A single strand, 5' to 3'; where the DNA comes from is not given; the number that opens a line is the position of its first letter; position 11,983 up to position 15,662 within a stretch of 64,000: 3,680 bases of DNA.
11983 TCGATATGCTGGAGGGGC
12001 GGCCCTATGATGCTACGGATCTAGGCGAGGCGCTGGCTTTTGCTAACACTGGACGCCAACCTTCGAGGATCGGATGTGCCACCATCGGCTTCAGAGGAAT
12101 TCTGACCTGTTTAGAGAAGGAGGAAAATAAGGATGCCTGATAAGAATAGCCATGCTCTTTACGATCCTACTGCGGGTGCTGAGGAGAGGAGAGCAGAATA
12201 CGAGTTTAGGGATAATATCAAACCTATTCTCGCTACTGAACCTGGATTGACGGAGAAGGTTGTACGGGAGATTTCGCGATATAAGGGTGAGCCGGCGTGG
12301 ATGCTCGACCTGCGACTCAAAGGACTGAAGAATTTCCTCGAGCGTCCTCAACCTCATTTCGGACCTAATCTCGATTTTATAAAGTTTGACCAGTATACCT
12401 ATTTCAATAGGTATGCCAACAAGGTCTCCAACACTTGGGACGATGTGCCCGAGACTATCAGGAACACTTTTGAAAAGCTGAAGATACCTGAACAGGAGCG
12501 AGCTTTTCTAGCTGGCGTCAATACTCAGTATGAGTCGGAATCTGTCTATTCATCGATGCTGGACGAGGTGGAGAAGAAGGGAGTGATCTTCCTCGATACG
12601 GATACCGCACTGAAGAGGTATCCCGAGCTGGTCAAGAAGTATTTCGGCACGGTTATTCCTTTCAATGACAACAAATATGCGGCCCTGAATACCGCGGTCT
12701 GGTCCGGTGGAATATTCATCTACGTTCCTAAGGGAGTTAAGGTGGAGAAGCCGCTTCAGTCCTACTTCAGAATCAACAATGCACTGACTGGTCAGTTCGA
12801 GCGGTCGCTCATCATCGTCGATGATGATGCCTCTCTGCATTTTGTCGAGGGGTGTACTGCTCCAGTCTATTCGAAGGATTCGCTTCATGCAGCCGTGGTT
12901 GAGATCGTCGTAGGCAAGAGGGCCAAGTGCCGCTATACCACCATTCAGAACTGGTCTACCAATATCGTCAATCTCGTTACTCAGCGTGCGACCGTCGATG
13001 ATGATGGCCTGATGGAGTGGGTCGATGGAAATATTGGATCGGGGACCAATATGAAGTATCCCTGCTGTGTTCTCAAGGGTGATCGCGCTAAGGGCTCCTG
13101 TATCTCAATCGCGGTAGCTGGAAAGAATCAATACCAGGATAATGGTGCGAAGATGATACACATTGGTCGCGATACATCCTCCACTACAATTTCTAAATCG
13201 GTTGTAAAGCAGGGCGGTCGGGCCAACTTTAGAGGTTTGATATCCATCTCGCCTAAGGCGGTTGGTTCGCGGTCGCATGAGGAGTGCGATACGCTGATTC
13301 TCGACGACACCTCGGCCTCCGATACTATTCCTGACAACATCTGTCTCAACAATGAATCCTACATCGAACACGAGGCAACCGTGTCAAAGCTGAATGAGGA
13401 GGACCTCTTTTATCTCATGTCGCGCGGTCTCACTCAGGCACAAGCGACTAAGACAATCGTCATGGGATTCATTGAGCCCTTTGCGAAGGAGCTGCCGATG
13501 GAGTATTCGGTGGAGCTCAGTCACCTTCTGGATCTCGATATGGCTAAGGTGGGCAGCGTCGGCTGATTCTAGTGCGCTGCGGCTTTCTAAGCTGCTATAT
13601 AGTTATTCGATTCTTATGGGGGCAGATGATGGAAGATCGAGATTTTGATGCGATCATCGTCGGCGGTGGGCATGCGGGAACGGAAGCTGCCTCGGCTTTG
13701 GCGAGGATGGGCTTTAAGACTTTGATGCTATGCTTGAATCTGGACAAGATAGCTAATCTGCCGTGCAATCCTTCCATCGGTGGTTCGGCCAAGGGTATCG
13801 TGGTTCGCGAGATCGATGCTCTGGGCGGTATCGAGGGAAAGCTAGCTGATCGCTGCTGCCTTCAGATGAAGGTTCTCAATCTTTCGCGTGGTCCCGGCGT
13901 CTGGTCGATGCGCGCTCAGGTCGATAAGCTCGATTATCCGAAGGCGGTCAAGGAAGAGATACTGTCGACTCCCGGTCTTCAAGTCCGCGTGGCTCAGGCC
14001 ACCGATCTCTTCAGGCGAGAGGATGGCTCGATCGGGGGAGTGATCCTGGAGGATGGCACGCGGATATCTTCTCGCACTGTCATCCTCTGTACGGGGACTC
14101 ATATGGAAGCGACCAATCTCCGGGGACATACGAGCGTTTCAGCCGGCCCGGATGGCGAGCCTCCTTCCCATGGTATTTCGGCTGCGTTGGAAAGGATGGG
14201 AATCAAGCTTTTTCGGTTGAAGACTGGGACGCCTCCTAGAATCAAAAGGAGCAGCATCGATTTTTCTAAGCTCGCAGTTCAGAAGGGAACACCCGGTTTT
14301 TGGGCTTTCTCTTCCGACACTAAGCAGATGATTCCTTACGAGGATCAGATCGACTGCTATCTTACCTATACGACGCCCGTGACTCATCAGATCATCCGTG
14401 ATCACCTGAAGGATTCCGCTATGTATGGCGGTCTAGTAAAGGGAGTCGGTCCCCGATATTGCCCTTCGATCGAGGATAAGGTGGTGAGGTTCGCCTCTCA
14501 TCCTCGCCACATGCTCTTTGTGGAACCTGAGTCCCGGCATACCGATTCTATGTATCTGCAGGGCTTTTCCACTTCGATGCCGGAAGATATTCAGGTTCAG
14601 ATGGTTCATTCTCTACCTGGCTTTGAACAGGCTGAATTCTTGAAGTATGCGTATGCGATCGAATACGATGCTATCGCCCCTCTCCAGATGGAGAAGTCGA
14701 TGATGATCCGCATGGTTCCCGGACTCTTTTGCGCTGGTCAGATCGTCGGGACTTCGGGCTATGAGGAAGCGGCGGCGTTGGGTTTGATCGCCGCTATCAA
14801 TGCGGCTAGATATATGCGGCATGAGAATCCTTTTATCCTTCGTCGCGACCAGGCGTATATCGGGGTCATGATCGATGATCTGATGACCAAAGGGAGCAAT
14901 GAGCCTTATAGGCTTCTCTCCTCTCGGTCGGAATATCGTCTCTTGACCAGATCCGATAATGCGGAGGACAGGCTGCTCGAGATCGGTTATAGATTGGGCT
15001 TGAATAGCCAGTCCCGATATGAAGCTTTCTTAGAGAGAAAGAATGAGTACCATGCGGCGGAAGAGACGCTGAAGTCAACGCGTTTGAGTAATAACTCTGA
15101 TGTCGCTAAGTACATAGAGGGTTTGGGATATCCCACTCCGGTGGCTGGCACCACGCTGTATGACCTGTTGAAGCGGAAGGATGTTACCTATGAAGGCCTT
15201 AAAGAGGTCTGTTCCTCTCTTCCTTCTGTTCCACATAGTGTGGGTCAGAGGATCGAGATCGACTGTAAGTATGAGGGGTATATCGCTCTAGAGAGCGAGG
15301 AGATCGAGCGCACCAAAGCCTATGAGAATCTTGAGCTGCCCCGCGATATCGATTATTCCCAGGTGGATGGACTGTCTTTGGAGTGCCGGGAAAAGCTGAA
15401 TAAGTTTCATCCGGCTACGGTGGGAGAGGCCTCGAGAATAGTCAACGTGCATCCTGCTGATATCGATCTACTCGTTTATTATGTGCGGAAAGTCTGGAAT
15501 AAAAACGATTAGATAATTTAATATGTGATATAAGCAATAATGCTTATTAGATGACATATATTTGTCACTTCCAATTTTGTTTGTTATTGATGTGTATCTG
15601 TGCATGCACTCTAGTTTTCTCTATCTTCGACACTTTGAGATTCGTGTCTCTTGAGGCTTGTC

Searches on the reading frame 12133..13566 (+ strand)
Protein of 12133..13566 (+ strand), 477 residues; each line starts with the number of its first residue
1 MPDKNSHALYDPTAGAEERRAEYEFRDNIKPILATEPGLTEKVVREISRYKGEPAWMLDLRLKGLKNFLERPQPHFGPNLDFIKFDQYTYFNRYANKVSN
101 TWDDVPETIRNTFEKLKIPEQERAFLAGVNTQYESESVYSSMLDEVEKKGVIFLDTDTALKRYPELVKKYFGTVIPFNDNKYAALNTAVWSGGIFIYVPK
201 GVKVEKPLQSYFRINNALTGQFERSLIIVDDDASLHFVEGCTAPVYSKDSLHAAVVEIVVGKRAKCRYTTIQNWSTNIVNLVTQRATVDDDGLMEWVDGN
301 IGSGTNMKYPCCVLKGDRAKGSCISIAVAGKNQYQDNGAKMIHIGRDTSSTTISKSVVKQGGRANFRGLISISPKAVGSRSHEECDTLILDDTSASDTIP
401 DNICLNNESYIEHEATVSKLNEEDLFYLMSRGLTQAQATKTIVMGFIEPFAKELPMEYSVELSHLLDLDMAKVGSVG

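Call 57: search_protein_families(library=ncbifam, proteins=[window:12133-13566:+], max_evalue=1e-10)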
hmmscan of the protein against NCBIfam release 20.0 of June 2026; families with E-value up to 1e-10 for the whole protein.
window:12133-13566:+ (477 aa): 5 families
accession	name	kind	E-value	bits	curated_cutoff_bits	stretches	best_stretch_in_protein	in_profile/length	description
TIGR01980.1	sufB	equivalog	5.9e-196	651.4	346.4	1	21-466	3-448/448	Fe-S cluster assembly protein SufB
NF008773.0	PRK11814.1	equivalog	4.8e-133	444.3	717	1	21-471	19-480/484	Fe-S cluster assembly protein SufB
NF052511.1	SUF_like_SmsB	exception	1.9e-80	271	650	1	40-470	13-441/445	SUF-like minimal system protein SmsB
TIGR01981.1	sufD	equivalog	6e-53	179.9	222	1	188-457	2-269/275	Fe-S cluster assembly protein SufD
NF008194.0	PRK10948.1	equivalog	5.2e-16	58.5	489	1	311-447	258-394/423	Fe-S cluster assembly protein SufD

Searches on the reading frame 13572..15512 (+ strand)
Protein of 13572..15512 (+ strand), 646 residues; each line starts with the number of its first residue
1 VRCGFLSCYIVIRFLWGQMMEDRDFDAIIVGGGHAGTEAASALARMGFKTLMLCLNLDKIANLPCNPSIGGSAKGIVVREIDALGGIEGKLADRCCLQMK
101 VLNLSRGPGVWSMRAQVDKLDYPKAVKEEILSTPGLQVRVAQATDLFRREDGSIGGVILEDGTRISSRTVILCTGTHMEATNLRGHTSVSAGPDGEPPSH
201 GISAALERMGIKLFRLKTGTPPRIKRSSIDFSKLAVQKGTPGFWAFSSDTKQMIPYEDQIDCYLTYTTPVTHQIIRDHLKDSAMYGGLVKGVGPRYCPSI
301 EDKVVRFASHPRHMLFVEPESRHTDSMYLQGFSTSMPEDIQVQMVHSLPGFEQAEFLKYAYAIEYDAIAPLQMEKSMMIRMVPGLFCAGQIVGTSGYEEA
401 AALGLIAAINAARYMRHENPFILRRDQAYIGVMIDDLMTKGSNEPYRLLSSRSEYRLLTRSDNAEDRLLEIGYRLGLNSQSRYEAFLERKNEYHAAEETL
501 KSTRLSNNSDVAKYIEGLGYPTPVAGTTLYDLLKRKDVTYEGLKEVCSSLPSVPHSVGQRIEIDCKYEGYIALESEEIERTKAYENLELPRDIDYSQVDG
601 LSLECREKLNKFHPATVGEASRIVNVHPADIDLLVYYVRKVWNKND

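Call 57: search_protein_families(library=ncbifam, proteins=[window:13572-15512:+], max_evalue=1e-10)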
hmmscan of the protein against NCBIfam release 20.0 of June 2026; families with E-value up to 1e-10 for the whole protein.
window:13572-15512:+ (646 aa): 3 families
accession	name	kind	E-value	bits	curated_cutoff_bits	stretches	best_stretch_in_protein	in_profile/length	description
TIGR00136.1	mnmG_gidA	equivalog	3.8e-235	781.9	524.85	1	25-640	1-614/616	tRNA uridine-5-carboxymethylaminomethyl(34) synthesis enzyme MnmG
NF003739.0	PRK05335.1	equivalog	9.9e-19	67.4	262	1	322-440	271-389/441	methylenetetrahydrofolate--tRNA-(uracil(54)-C(5))-methyltransferase (FADH(2)-oxidizing) TrmFO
TIGR00137.1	gid_trmFO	equivalog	5.8e-15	55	428.65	1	323-441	269-387/433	FADH(2)-oxidizing methylenetetrahydrofolate--tRNA-(uracil(54)-C(5))-methyltransferase TrmFO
